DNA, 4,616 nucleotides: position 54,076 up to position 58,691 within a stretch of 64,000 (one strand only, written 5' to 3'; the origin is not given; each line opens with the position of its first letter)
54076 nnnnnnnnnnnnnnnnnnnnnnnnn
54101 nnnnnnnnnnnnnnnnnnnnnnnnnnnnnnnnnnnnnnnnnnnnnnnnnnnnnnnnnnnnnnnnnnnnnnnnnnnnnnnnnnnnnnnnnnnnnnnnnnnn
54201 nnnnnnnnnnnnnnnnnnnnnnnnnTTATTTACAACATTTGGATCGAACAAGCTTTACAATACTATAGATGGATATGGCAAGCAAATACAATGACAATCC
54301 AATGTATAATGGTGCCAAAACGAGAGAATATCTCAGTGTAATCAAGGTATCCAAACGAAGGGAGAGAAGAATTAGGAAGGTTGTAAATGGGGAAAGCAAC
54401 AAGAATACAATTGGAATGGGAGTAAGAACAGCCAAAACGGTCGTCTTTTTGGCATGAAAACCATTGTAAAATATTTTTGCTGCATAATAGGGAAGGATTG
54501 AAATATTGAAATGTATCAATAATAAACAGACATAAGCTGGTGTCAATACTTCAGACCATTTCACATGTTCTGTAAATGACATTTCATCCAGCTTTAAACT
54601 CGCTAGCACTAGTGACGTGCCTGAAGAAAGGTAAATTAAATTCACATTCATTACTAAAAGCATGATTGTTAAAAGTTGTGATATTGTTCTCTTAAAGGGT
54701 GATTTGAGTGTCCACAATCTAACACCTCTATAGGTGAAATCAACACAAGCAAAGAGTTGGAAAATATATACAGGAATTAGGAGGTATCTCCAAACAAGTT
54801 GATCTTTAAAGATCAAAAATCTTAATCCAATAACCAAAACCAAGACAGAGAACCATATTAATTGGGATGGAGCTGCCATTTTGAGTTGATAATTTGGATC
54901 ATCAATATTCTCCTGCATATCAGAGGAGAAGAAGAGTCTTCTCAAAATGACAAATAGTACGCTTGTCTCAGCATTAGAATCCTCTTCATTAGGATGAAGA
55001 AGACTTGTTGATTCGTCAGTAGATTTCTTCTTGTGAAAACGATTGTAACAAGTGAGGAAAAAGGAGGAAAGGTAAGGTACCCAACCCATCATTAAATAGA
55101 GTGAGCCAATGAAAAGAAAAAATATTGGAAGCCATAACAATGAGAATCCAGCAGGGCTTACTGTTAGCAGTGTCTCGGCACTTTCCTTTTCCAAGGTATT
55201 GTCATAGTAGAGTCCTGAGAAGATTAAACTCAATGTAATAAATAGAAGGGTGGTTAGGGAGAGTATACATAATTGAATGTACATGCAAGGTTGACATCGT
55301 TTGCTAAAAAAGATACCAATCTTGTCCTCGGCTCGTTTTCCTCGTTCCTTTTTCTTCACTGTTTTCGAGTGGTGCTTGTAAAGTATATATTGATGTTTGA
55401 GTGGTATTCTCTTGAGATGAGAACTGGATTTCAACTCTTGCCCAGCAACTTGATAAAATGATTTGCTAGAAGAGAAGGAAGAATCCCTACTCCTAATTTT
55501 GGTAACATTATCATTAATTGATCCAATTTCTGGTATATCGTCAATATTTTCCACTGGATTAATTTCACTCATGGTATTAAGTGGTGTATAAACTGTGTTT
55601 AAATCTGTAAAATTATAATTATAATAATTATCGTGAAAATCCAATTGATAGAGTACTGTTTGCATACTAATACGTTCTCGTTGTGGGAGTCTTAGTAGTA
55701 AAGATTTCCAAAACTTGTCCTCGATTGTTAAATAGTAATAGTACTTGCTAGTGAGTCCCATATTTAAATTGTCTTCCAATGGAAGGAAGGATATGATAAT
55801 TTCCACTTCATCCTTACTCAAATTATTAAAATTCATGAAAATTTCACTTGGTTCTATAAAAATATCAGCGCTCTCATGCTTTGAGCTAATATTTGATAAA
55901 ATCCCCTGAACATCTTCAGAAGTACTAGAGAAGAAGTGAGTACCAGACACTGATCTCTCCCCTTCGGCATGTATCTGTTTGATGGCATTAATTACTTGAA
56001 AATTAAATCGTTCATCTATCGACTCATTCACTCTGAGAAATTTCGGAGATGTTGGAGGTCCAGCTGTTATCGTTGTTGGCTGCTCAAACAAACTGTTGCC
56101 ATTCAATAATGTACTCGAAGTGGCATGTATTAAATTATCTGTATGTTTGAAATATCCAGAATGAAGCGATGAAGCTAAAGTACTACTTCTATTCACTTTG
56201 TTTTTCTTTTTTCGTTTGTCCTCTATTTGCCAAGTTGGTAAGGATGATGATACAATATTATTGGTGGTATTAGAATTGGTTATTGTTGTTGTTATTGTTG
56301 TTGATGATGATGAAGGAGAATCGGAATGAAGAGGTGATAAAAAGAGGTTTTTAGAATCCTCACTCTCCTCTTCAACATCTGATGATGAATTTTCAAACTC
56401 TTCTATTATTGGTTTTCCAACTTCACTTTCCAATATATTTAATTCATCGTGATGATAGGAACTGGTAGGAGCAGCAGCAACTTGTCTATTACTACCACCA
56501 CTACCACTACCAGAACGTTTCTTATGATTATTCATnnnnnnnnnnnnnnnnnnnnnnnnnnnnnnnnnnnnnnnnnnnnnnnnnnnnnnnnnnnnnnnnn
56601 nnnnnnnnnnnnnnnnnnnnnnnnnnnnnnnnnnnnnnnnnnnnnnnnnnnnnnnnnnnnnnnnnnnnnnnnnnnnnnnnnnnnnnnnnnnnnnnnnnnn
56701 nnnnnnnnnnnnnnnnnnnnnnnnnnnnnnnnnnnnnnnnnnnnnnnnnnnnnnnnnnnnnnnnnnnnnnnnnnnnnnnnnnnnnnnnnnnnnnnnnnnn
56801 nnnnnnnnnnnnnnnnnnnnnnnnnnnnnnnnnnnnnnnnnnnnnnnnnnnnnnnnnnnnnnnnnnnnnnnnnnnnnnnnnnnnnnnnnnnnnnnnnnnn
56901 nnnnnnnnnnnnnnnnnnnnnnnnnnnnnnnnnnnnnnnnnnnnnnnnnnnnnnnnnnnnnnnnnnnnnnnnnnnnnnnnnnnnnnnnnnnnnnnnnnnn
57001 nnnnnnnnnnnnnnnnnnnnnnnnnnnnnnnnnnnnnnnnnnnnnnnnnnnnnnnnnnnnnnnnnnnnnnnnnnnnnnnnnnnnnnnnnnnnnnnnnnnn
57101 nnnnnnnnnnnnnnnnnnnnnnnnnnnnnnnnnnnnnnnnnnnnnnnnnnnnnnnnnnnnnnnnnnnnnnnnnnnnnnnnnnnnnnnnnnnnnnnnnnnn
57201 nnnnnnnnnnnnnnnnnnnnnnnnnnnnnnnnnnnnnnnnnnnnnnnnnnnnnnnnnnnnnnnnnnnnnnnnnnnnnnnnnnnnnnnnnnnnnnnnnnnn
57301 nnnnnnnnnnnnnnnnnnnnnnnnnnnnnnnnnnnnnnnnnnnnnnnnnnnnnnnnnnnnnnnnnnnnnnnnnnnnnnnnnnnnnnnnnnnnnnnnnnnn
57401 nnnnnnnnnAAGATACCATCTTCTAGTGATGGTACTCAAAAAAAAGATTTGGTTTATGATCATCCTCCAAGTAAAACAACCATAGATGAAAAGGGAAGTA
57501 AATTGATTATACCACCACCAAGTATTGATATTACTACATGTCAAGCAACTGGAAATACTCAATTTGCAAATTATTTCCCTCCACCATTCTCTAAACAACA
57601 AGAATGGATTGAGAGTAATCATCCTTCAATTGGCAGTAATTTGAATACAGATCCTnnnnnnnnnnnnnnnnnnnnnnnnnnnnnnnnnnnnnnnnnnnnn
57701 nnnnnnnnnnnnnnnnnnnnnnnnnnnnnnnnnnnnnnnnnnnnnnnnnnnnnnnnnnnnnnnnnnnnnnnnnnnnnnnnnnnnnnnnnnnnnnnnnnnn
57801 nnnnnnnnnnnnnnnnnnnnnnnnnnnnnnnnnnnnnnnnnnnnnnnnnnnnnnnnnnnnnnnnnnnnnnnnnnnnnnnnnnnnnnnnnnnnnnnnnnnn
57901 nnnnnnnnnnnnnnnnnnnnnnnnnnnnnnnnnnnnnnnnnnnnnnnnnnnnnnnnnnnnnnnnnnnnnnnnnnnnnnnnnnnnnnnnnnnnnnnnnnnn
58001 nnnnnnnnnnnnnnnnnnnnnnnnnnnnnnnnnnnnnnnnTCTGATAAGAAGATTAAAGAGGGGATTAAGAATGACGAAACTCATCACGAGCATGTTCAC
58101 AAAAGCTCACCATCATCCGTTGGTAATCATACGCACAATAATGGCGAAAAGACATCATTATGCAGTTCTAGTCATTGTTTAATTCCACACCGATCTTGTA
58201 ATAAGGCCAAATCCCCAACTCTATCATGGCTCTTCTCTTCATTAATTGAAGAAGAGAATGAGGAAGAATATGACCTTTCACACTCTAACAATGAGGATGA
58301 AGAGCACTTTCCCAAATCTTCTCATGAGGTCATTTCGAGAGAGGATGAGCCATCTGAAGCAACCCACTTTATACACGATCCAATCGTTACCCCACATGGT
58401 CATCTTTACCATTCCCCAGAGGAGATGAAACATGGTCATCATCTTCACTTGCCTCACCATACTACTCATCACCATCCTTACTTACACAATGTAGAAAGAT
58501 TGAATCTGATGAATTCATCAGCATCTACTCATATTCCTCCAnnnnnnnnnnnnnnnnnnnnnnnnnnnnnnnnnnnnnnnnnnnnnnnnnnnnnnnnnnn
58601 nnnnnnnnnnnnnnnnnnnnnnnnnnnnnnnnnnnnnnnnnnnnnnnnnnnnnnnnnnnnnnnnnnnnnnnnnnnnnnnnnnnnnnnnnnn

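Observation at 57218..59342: PTGR-type medium-chain reductase with a 290-aa His/Ser-rich insertion in the Rossmann domain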

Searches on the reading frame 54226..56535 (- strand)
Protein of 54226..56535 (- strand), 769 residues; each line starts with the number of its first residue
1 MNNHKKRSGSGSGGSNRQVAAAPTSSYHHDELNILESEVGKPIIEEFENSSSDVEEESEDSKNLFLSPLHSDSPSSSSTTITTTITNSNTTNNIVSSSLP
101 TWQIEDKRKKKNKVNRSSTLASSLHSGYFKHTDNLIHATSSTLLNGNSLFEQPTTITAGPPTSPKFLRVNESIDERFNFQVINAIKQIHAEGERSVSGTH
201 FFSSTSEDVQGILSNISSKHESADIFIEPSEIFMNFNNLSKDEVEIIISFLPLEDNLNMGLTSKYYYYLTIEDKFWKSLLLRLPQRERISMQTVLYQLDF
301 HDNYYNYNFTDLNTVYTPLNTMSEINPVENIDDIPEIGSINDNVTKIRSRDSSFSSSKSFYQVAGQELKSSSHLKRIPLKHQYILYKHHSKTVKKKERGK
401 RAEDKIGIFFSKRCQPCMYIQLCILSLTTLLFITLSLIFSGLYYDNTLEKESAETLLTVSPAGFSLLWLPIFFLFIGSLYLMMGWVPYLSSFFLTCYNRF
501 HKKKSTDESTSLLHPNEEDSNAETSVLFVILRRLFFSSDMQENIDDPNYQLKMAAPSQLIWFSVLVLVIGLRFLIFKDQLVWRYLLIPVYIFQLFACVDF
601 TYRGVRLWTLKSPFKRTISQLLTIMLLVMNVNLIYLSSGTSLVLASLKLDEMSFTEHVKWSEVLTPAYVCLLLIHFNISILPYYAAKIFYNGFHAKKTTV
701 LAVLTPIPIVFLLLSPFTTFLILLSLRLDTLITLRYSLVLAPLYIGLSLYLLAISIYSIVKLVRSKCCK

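Call 5: search_protein_families(library=pfam, proteins=[window:54226-56535:-], max_evalue=0.01)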
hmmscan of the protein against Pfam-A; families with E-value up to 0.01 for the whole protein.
window:54226-56535:- (769 aa): 1 family
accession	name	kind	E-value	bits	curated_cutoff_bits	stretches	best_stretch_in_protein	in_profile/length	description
PF12937.12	F-box-like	-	0.0088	16.2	24.3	0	247-281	12-46/47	F-box-like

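Call 16: list_cluster_members(proteins=[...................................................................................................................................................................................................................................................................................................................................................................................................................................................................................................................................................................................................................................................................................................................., window:54229-56535:-, window:59378-61219:-])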
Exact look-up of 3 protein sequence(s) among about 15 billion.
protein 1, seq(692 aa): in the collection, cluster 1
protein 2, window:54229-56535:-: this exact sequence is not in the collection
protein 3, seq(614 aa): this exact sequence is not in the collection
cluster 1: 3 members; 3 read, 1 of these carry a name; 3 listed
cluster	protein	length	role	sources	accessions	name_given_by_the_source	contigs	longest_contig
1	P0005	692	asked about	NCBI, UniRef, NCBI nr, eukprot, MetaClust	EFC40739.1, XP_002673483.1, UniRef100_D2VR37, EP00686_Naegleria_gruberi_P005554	oxidoreductase [Naegleria gruberi] | Oxidoreductase n=1 Tax=Naegleria gruberi TaxID=5762 RepID=D2VR37_NAEGR | XP_002673483.1 oxidoreductase [Naegleria gruberi]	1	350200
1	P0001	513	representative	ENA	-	-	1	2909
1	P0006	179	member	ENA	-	-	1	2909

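Call 40: search_protein_representatives(protein=P0005)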
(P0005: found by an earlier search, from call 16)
Query: 692 residues. Proteins with E-value up to 0.001 (for the whole library): 2672; up to 1e-10: 689; up to 1e-30: 5. The best 150 are listed.
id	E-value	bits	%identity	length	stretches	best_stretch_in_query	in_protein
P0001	0.0e+00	1163.3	99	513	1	181-692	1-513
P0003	1.6e-118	413.3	44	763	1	11-682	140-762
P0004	9.2e-96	338.1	52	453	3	427-683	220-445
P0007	8.1e-86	305.3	54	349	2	424-683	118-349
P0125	6.9e-35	137.0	61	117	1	558-684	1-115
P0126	3.8e-29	118.0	37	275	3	535-681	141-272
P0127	1.2e-28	116.3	39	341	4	535-683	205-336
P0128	2.0e-28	115.6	36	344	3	536-648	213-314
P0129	6.8e-28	113.9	40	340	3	532-681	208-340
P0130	3.7e-27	111.4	38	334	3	530-681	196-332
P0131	5.6e-27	110.8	36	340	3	534-682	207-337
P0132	1.0e-26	110.0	36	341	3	523-683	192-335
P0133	6.2e-26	107.4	40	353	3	525-682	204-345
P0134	6.9e-26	107.2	38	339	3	532-681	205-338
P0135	8.0e-26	107.0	36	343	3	534-679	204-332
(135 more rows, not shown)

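Call 46: predict_structure(alignment_id=A2)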
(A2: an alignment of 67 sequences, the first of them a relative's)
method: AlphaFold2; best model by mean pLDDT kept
length: 692 residues; sequences in the alignment: 67
mean_pLDDT: 66.9   pTM: 0.68
mean pLDDT of the five models: 66.9, 66.4, 66.1, 65.1, 64.9
residues with pLDDT >= 90: 261; 70-90: 97; 50-70: 73; < 50: 261
segments of 3 or more residues with pLDDT < 50: 66-123, 137-139, 285-404, 469-522, 580-591, 690-692
pLDDT, mean of each block of 10 residues (from residue 1): 73 89 89 95 96 81 51 40 35 34 27 32 49 54 73 91 95 94 95 78 83 91 97 97 93 96 95 83 49 34 29 32 36 33 33 31 32 29 30 31 47 58 77 96 95 96 62 39 29 28 31 39 71 97 98 92 97 74 44 52 85 94 90 91 88 97 92 91 68 40
secondary structure, 60 per line:
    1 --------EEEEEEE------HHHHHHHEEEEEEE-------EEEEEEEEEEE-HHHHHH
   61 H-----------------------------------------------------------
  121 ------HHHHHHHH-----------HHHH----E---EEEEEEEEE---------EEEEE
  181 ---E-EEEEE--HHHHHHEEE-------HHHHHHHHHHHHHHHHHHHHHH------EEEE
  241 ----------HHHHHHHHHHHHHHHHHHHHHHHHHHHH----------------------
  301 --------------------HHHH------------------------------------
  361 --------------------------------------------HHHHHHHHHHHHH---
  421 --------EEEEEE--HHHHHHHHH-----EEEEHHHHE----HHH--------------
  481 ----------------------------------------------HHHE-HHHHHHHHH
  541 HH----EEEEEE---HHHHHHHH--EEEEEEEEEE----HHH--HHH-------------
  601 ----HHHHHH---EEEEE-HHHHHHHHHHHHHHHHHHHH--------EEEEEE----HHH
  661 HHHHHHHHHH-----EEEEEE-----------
elements in order (helices of 4 or more, strands of 3 or more residues): E9-15 H22-28 E29-35 E43-53 H55-61 H127-134 H146-149 E158-166 E176-180 E186-190 H193-198 E199-201 H209-230 E237-240 H251-278 H321-324 H405-417 E429-434 H437-445 E451-454 H455-458 H532-542 E547-552 H556-563 E566-575 H605-610 E614-618 H620-639 E648-653 H658-670 E676-681

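Call 49: fold_search(model_id=the predicted structure, library=pdb)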
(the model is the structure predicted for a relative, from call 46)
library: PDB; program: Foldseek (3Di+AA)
matches with E <= 10: 713; with E <= 0.001: 518
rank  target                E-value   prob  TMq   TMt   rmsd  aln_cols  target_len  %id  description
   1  4b7c_B                7.3e-25  1.00  0.42  0.86   8.4       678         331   17  Crystal structure of hypothetical protein PA1648 from Pseudomonas aeruginosa. (released 2013-01-09)
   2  4b7c_A                1.8e-24  1.00  0.42  0.88   8.2       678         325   17  Crystal structure of hypothetical protein PA1648 from Pseudomonas aeruginosa. (released 2013-01-09)
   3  4b7c_I                2.1e-24  1.00  0.42  0.87   6.2       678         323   17  Crystal structure of hypothetical protein PA1648 from Pseudomonas aeruginosa. (released 2013-01-09)
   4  4b7x_D                2.8e-24  1.00  0.42  0.86   8.3       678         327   17  Crystal structure of hypothetical protein PA1648 from Pseudomonas aeruginosa. (released 2013-01-09)
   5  4b7c_H                3.6e-24  1.00  0.41  0.86   9.5       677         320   16  Crystal structure of hypothetical protein PA1648 from Pseudomonas aeruginosa. (released 2013-01-09)
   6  4b7c_G                4.9e-24  1.00  0.41  0.85   8.5       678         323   17  Crystal structure of hypothetical protein PA1648 from Pseudomonas aeruginosa. (released 2013-01-09)
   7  4b7x_H                5.2e-24  1.00  0.42  0.87   5.9       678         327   17  Crystal structure of hypothetical protein PA1648 from Pseudomonas aeruginosa. (released 2013-01-09)
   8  4b7c_F                7.6e-24  1.00  0.42  0.85   8.5       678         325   17  Crystal structure of hypothetical protein PA1648 from Pseudomonas aeruginosa. (released 2013-01-09)
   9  6ytz                  8.6e-24  1.00  0.42  0.81   9.3       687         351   16  Crystal structure of Malus domestica Double Bond Reductase (MdDBR) in complex with NADPH (released 2021-02-03)
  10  4b7c_C                1.2e-23  1.00  0.42  0.87   8.3       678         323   17  Crystal structure of hypothetical protein PA1648 from Pseudomonas aeruginosa. (released 2013-01-09)
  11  4b7x_A                1.2e-23  1.00  0.42  0.86   8.2       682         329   17  Crystal structure of hypothetical protein PA1648 from Pseudomonas aeruginosa. (released 2013-01-09)
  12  4b7x_C                1.6e-23  1.00  0.42  0.86   9.3       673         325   17  Crystal structure of hypothetical protein PA1648 from Pseudomonas aeruginosa. (released 2013-01-09)
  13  4b7x_G                2.5e-23  1.00  0.42  0.87   7.5       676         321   17  Crystal structure of hypothetical protein PA1648 from Pseudomonas aeruginosa. (released 2013-01-09)
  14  6yux                  3.6e-23  1.00  0.42  0.82   6.2       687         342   15  Crystal structure of Malus domestica Double Bond Reductase (MdDBR) ternary complex (released 2021-02-03)
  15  2j3h_B                4.3e-23  1.00  0.43  0.84   7.5       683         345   15  Crystal structure of Arabidopsis thaliana Double Bond Reductase (AT5G16970)-Apo form (released 2006-10-05)
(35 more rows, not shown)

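Call 57: search_protein_families(library=ncbifam, proteins=[P0005], max_evalue=0.001)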
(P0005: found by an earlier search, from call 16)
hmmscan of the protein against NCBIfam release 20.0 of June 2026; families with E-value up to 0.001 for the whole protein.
P0005 (692 aa): 6 families
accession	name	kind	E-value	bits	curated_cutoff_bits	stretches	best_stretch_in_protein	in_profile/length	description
NF058644.1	CurcmRedCuraProt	equivalog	2.6e-36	125.4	440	2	534-683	198-335/336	NADPH-dependent curcumin/dihydrocurcumin reductase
TIGR02825.1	B4_12hDH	equivalog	6.9e-31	107.8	579.85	2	533-679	196-326/327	leukotriene B4 12-hydroxydehydrogenase/15-oxo-prostaglandin 13-reductase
TIGR02823.1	oxido_YhdH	subfamily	3e-05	23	297.25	0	160-251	65-162/324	acrylyl-CoA reductase family protein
NF041172.1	AcrlCoa_red_Thmprot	equivalog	4.5e-05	22.6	500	0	545-582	225-262/334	acryloyl-CoA reductase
TIGR02824.1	quinone_pig3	subfamily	5e-05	22.4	296.8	0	533-579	197-241/325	putative NAD(P)H quinone oxidoreductase, PIG3 family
NF010344.0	PRK13771.1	subfamily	0.00057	18.9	349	0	545-581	224-260/334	putative alcohol dehydrogenase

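Call 58: find_encoding_contigs(protein=P0005, flank=8000, max_places=3)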
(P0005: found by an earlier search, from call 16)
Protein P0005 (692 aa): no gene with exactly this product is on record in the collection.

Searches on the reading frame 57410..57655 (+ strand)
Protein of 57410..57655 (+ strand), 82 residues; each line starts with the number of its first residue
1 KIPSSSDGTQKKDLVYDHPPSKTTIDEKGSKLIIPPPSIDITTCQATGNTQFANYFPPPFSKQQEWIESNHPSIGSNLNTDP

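Call 50: search_protein_families(library=pfam, proteins=[window:57410-57655:+], max_evalue=10)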
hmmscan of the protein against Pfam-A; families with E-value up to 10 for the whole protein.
seq(82 aa): 0 families

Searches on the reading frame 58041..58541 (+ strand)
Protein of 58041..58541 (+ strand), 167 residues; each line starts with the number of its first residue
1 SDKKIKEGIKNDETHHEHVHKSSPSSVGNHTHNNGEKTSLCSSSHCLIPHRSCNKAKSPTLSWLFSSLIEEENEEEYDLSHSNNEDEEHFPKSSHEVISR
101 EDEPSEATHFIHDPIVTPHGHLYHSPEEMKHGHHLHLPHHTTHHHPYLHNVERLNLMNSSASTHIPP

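Call 50: search_protein_families(library=pfam, proteins=[window:58041-58541:+], max_evalue=10)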
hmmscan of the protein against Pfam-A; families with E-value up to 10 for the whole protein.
seq(167 aa): 1 family
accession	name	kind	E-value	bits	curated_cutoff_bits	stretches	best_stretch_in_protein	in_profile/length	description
PF19807.5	DUF6290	-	0.031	14.9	27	1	52-88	18-55/72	Family of unknown function (DUF6290)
